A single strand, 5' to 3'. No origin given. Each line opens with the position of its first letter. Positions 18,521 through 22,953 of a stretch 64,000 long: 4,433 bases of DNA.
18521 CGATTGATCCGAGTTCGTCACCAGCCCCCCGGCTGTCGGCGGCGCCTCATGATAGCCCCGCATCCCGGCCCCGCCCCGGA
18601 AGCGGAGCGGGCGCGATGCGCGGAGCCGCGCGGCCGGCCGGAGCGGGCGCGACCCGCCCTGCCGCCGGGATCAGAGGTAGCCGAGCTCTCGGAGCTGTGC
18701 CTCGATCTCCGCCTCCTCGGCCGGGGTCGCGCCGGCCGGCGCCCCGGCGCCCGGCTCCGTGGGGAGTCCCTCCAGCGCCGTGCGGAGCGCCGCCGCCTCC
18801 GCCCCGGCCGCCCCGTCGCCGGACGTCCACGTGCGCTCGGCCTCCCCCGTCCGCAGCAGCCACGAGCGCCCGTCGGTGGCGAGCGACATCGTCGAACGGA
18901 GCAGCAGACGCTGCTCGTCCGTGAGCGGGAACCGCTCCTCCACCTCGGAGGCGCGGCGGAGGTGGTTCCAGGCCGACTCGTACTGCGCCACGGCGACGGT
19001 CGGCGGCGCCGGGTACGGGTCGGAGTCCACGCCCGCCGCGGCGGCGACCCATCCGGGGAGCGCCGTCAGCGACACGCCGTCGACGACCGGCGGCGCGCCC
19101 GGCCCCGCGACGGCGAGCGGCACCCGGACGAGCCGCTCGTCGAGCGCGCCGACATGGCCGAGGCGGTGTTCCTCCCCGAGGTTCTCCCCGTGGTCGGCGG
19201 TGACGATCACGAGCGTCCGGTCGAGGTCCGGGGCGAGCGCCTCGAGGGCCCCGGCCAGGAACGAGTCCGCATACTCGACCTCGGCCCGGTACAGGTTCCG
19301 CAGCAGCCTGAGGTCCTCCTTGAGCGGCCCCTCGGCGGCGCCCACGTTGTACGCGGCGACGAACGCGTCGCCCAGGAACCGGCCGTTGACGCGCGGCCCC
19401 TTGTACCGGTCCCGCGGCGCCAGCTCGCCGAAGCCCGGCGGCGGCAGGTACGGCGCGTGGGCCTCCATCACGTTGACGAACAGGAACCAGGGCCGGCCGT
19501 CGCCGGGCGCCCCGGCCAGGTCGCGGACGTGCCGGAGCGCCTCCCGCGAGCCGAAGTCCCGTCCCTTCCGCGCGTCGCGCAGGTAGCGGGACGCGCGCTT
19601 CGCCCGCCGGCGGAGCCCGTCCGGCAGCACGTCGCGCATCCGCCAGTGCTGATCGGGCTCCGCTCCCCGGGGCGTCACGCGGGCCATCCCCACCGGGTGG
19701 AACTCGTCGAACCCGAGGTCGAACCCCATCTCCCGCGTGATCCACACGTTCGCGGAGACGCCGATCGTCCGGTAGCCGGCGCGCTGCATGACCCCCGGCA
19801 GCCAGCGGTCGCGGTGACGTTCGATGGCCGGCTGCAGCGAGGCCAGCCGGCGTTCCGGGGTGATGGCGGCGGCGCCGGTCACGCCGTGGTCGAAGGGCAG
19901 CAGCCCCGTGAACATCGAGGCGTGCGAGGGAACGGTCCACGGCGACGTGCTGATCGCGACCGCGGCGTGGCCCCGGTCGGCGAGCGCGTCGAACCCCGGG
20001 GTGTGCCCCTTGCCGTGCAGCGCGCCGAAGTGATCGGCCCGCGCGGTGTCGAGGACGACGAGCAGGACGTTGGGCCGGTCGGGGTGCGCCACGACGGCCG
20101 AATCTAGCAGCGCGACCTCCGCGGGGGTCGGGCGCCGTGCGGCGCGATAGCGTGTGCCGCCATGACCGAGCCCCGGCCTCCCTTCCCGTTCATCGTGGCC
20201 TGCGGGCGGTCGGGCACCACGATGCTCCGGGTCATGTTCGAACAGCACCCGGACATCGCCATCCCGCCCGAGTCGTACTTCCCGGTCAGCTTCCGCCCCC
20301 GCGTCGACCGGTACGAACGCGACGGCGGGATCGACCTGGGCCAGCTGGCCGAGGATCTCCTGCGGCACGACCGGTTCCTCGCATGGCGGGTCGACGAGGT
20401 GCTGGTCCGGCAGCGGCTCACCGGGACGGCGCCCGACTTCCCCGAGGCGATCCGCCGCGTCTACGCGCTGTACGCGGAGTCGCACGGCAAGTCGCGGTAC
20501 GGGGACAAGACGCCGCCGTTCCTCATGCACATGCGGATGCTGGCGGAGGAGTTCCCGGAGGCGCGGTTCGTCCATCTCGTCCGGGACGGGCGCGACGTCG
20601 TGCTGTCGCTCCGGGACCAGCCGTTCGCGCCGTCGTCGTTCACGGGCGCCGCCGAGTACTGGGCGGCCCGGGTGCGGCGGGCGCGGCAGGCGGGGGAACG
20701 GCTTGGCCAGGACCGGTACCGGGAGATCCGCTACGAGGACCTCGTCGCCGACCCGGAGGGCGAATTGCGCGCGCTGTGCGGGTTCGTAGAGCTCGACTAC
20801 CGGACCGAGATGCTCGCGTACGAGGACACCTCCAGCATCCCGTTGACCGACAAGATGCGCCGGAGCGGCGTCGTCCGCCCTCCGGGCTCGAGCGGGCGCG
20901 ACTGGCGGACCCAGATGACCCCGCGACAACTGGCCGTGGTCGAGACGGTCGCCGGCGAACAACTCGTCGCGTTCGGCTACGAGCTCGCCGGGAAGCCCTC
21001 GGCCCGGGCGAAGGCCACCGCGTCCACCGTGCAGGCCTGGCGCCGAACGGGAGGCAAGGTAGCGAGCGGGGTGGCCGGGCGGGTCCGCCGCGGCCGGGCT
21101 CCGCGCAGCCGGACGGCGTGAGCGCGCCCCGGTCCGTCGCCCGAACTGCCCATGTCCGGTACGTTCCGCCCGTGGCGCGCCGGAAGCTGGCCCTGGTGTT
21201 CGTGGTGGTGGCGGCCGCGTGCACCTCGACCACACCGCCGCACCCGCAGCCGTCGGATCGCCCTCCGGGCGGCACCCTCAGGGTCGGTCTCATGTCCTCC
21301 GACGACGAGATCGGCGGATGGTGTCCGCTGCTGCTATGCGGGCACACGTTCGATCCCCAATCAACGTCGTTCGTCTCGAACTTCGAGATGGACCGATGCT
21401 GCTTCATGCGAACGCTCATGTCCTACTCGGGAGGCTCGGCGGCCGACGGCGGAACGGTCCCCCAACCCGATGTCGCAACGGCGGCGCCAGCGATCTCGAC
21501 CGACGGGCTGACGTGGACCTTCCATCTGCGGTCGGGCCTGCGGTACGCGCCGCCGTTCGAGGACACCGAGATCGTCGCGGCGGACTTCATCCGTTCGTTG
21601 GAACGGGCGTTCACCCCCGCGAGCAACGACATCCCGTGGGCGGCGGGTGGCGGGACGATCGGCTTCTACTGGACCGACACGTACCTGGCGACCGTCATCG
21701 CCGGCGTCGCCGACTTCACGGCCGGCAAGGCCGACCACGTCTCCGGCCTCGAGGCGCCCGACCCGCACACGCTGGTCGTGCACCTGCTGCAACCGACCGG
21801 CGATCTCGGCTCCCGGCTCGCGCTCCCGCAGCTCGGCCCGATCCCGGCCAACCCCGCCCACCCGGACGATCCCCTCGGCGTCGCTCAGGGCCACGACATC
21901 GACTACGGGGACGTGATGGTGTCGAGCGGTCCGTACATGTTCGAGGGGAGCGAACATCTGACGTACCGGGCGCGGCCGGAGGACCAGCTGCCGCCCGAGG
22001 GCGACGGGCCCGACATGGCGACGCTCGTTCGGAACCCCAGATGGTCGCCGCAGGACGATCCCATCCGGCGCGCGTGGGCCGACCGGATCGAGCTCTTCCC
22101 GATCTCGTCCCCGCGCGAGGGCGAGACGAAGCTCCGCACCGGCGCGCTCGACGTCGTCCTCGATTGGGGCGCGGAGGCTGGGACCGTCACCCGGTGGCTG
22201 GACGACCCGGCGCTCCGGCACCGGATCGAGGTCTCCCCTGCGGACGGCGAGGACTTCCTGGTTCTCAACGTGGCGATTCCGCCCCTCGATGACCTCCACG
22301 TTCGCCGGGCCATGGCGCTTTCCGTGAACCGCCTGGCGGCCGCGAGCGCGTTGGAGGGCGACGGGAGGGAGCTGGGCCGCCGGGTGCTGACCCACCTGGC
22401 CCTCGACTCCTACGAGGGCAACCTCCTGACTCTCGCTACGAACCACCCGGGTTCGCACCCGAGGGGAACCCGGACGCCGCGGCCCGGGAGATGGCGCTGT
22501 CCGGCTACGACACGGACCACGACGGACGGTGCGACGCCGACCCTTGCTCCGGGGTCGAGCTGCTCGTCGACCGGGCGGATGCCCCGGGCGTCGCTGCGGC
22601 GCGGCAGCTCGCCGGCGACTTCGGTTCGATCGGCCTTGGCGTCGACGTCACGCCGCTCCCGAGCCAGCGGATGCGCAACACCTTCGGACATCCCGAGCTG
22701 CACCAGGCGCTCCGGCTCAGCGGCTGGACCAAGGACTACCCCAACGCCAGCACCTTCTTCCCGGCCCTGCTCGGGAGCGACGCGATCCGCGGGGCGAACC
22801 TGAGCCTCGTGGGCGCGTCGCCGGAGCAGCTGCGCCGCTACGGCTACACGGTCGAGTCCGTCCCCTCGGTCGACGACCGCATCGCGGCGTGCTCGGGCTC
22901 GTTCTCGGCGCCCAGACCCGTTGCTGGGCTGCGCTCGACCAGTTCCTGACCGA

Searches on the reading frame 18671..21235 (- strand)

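Call 82: search_protein_families(library=pfam, proteins=[window:18671-21235:-], max_evalue=0.0001)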
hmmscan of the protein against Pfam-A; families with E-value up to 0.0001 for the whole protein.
window:18671-21235:- (854 aa): 2 families
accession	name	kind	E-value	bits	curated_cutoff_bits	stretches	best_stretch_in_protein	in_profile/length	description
PF00884.28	Sulfatase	-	8.5e-28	98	25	1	388-716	1-278/301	Sulfatase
PF01663.27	Phosphodiest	-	1.2e-12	48.5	23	1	390-481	1-90/342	Type I phosphodiesterase / nucleotide pyrophosphatase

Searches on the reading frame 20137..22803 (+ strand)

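Call 82: search_protein_families(library=pfam, proteins=[window:20137-22803:+], max_evalue=0.0001)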
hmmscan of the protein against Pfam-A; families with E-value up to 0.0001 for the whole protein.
window:20137-22803:+ (888 aa): 1 family
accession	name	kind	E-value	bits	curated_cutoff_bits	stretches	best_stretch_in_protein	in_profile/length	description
PF00496.27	SBP_bac_5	-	8e-29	101.3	32.4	1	442-742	2-238/368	Bacterial extracellular solute-binding proteins, family 5 Middle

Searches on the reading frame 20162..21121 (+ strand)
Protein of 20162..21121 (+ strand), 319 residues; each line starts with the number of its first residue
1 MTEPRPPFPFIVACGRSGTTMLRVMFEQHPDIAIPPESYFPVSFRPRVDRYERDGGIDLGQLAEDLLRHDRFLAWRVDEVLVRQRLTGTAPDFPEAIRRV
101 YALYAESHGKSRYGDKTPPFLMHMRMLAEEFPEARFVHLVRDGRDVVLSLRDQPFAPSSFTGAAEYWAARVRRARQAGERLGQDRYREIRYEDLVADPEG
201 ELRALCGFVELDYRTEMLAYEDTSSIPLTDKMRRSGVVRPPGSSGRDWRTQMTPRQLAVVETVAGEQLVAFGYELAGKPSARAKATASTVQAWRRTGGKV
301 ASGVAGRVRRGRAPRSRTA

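Call 82: search_protein_families(library=pfam, proteins=[window:20162-21121:+], max_evalue=0.0001)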
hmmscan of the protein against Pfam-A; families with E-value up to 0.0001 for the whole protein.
window:20162-21121:+ (319 aa): 2 families
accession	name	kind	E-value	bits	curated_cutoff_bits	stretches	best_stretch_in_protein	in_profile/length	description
PF13469.12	Sulfotransfer_3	-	7.1e-38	131.5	27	1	10-213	3-214/216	Sulfotransferase family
PF00685.33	Sulfotransfer_1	-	8.7e-10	38.9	22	1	10-268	5-251/255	Sulfotransferase domain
